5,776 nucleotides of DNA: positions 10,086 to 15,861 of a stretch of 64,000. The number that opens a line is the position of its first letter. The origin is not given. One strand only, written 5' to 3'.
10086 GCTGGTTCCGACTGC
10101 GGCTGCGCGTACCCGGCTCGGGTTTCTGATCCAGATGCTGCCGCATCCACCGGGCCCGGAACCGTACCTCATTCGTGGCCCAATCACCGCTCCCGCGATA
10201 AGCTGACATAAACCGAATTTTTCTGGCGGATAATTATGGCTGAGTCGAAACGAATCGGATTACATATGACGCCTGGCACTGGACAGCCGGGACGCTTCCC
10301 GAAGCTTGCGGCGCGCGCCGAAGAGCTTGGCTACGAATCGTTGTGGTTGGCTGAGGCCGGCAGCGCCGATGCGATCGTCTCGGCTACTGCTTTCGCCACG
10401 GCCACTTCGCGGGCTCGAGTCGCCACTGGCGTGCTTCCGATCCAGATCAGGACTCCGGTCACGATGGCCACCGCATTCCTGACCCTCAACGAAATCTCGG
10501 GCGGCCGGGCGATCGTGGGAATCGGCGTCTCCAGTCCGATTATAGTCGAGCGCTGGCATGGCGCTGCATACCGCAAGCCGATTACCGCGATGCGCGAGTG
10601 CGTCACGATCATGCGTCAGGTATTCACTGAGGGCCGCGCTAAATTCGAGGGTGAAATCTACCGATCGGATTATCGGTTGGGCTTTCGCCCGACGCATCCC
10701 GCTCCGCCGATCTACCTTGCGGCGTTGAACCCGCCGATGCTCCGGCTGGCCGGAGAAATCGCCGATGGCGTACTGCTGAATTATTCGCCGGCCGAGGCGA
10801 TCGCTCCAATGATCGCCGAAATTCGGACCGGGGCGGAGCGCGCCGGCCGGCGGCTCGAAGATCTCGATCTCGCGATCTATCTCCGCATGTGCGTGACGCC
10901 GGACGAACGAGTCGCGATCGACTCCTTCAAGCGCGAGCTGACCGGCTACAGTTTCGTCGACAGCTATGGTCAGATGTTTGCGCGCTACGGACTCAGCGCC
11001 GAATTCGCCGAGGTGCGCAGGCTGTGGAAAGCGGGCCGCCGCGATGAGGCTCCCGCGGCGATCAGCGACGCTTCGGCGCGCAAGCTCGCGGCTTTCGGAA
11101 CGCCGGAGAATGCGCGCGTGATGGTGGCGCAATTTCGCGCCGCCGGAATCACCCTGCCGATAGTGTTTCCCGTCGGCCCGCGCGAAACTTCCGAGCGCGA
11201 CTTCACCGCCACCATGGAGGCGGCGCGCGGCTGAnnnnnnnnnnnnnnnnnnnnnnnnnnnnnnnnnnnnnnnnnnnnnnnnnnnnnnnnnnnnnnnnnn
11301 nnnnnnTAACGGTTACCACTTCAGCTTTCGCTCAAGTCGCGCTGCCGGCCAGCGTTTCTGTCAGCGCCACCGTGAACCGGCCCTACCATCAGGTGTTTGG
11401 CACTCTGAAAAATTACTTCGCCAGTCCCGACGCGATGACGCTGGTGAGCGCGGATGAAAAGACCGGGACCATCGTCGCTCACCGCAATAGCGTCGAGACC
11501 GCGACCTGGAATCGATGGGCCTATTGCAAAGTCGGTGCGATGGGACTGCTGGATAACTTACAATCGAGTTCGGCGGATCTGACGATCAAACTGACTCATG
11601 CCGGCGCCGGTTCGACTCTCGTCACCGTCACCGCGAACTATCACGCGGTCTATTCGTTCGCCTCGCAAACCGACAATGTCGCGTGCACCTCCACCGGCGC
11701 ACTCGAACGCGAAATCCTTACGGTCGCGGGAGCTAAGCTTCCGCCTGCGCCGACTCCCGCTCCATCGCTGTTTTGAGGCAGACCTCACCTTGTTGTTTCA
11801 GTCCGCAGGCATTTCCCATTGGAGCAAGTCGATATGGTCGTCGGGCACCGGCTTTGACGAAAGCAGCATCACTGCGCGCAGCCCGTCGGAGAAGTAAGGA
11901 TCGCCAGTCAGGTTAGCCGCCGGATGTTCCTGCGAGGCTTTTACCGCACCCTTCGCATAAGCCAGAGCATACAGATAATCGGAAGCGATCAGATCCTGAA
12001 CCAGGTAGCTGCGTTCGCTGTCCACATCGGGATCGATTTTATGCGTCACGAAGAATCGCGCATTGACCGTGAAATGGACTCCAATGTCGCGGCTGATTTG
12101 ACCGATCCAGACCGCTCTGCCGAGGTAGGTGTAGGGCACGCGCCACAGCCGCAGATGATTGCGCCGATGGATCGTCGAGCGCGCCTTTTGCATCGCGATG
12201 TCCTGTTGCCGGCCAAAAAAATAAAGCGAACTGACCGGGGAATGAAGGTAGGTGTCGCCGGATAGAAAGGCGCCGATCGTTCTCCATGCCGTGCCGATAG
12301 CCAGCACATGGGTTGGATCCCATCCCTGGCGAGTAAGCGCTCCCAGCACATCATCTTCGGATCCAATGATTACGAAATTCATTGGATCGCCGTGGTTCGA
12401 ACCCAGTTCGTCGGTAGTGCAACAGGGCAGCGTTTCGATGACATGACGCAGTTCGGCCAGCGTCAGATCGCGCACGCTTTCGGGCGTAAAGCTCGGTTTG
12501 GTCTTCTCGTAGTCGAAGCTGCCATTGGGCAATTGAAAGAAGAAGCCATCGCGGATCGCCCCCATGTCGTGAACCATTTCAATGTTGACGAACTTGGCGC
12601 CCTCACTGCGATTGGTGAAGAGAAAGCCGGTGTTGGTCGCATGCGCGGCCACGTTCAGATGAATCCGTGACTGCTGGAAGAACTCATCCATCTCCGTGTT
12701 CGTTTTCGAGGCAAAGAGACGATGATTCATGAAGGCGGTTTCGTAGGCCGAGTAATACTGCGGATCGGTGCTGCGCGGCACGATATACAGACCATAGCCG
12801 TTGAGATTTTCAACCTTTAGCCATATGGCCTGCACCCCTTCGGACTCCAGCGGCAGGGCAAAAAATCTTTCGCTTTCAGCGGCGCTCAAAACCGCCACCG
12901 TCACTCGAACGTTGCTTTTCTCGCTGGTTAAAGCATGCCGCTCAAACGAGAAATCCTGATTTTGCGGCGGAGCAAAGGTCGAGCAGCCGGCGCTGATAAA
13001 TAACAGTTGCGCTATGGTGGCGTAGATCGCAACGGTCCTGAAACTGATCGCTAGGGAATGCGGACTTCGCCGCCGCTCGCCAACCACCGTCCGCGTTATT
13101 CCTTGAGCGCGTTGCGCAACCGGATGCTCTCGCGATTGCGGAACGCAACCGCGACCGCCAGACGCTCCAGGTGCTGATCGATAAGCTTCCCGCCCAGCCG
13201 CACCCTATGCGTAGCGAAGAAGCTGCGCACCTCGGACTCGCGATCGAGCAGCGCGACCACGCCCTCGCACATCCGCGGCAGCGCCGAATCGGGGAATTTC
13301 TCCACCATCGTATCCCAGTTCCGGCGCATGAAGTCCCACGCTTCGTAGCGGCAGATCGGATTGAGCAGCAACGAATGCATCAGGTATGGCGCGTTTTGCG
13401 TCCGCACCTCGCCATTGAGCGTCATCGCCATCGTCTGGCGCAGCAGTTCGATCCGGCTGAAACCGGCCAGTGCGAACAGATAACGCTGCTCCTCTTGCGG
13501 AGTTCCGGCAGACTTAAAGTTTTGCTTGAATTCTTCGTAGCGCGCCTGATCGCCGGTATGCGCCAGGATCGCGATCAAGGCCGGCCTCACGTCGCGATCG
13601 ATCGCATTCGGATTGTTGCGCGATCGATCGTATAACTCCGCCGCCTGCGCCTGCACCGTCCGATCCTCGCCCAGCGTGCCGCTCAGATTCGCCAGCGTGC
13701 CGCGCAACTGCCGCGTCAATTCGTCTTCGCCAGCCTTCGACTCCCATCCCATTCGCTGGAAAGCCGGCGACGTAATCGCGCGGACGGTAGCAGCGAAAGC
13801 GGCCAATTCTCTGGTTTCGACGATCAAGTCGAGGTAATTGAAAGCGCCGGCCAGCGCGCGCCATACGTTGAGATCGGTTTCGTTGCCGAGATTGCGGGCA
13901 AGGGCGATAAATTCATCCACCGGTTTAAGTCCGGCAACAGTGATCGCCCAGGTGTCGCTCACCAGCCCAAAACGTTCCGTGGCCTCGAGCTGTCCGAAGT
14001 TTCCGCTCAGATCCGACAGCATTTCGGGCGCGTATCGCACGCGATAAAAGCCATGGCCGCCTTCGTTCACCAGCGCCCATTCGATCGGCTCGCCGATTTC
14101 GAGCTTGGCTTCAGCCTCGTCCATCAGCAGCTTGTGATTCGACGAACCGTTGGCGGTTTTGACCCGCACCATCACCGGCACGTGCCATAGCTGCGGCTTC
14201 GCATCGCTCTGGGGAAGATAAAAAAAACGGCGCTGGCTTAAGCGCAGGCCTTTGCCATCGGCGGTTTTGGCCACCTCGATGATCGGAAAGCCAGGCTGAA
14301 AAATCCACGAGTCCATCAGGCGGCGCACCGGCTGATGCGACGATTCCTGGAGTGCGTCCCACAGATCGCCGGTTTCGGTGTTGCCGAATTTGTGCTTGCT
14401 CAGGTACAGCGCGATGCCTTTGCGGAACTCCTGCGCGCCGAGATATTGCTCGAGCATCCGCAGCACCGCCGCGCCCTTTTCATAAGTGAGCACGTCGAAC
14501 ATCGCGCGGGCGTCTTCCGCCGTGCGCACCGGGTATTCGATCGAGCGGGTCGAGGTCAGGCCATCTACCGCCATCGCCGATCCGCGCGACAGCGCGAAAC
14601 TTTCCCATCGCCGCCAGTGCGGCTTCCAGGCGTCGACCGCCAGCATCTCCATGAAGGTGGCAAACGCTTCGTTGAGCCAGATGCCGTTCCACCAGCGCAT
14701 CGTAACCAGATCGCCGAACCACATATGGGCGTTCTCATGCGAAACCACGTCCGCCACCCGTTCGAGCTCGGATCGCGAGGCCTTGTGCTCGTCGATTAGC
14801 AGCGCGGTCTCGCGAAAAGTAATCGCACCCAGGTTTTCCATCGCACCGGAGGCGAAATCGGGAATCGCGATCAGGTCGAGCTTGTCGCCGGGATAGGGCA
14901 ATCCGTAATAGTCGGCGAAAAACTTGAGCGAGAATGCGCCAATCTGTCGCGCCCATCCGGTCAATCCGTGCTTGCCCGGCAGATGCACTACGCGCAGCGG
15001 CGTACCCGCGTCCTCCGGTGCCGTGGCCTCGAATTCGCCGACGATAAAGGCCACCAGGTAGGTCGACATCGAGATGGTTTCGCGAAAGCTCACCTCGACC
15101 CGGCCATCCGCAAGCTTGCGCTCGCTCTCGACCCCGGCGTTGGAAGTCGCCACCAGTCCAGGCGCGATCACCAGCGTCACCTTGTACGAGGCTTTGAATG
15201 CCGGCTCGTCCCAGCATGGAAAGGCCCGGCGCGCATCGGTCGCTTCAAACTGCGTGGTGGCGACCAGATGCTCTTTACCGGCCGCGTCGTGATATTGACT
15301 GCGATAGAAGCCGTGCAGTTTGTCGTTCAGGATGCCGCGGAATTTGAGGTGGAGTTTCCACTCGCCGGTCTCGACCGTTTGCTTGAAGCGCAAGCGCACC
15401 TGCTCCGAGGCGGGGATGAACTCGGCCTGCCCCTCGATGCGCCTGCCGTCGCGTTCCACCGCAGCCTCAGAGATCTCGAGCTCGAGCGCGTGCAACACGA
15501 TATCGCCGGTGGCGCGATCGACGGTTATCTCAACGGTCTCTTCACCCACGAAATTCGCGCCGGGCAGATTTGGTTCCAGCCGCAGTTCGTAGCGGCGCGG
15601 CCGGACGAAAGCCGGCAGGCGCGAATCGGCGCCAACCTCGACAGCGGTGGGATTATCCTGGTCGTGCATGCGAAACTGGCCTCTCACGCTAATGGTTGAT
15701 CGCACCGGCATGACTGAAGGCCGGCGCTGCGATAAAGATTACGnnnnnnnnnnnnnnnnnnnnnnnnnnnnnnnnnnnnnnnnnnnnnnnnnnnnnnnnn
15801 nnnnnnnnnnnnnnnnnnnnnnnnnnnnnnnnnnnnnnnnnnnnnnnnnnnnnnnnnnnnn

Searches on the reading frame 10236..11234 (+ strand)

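Call 58: search_protein_families(library=pfam, proteins=[window:10236-11234:+], max_evalue=0.001)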
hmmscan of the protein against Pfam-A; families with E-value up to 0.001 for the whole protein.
window:10236-11234:+ (332 aa): 2 families
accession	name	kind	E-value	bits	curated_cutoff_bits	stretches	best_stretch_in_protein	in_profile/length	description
PF00296.26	Bac_luciferase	-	6.2e-67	226.6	27.9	1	13-306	15-313/314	Luciferase-like monooxygenase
PF25660.1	CcFV1_CP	-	0.00037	20.4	27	1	236-301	65-130/257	Filamentous dsRNA virus capsid protein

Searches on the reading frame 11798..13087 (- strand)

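Call 58: search_protein_families(library=pfam, proteins=[window:11798-13087:-], max_evalue=0.001)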
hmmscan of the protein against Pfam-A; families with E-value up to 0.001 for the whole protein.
window:11798-13087:- (429 aa): 1 family
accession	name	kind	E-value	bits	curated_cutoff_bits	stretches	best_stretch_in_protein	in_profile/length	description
PF14067.11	LssY_C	-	8.6e-51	172.7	25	1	225-402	8-186/188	LssY C-terminus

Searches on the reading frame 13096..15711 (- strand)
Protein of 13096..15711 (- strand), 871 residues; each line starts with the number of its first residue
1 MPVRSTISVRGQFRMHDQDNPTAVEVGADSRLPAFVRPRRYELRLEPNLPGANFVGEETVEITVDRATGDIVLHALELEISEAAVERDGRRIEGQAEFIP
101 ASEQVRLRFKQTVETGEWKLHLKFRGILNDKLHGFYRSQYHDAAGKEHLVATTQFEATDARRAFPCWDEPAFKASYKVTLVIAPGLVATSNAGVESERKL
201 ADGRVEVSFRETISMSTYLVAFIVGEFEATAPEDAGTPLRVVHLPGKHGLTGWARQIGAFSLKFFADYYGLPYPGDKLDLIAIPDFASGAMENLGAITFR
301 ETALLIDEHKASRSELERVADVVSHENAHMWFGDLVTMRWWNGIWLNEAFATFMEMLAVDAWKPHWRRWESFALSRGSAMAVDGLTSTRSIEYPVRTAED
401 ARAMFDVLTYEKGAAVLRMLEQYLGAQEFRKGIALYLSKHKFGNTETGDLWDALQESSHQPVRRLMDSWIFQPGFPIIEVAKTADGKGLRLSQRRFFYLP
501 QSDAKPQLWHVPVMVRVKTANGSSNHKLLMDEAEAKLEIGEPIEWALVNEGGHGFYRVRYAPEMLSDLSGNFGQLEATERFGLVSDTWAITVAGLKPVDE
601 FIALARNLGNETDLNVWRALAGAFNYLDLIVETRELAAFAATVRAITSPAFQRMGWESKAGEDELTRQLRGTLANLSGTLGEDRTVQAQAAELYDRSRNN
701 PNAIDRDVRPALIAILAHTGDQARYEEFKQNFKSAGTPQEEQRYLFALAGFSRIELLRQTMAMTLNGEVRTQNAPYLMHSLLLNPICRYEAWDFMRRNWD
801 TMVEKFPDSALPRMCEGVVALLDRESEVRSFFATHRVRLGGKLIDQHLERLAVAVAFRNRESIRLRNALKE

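Call 58: search_protein_families(library=pfam, proteins=[window:13096-15711:-], max_evalue=0.001)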
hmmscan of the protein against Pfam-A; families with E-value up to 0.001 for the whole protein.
window:13096-15711:- (871 aa): 3 families
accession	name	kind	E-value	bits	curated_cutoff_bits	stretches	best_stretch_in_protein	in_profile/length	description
PF01433.26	Peptidase_M1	-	2.4e-74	250.1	27.7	1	259-469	7-218/218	Peptidase family M1 domain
PF11838.14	ERAP1_C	-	4.5e-65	220.6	38.2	1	545-851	1-316/318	ERAP1-like C-terminal domain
PF17900.6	Peptidase_M1_N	-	1.8e-45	155.7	25.8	1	38-219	2-186/186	Peptidase M1 N-terminal domain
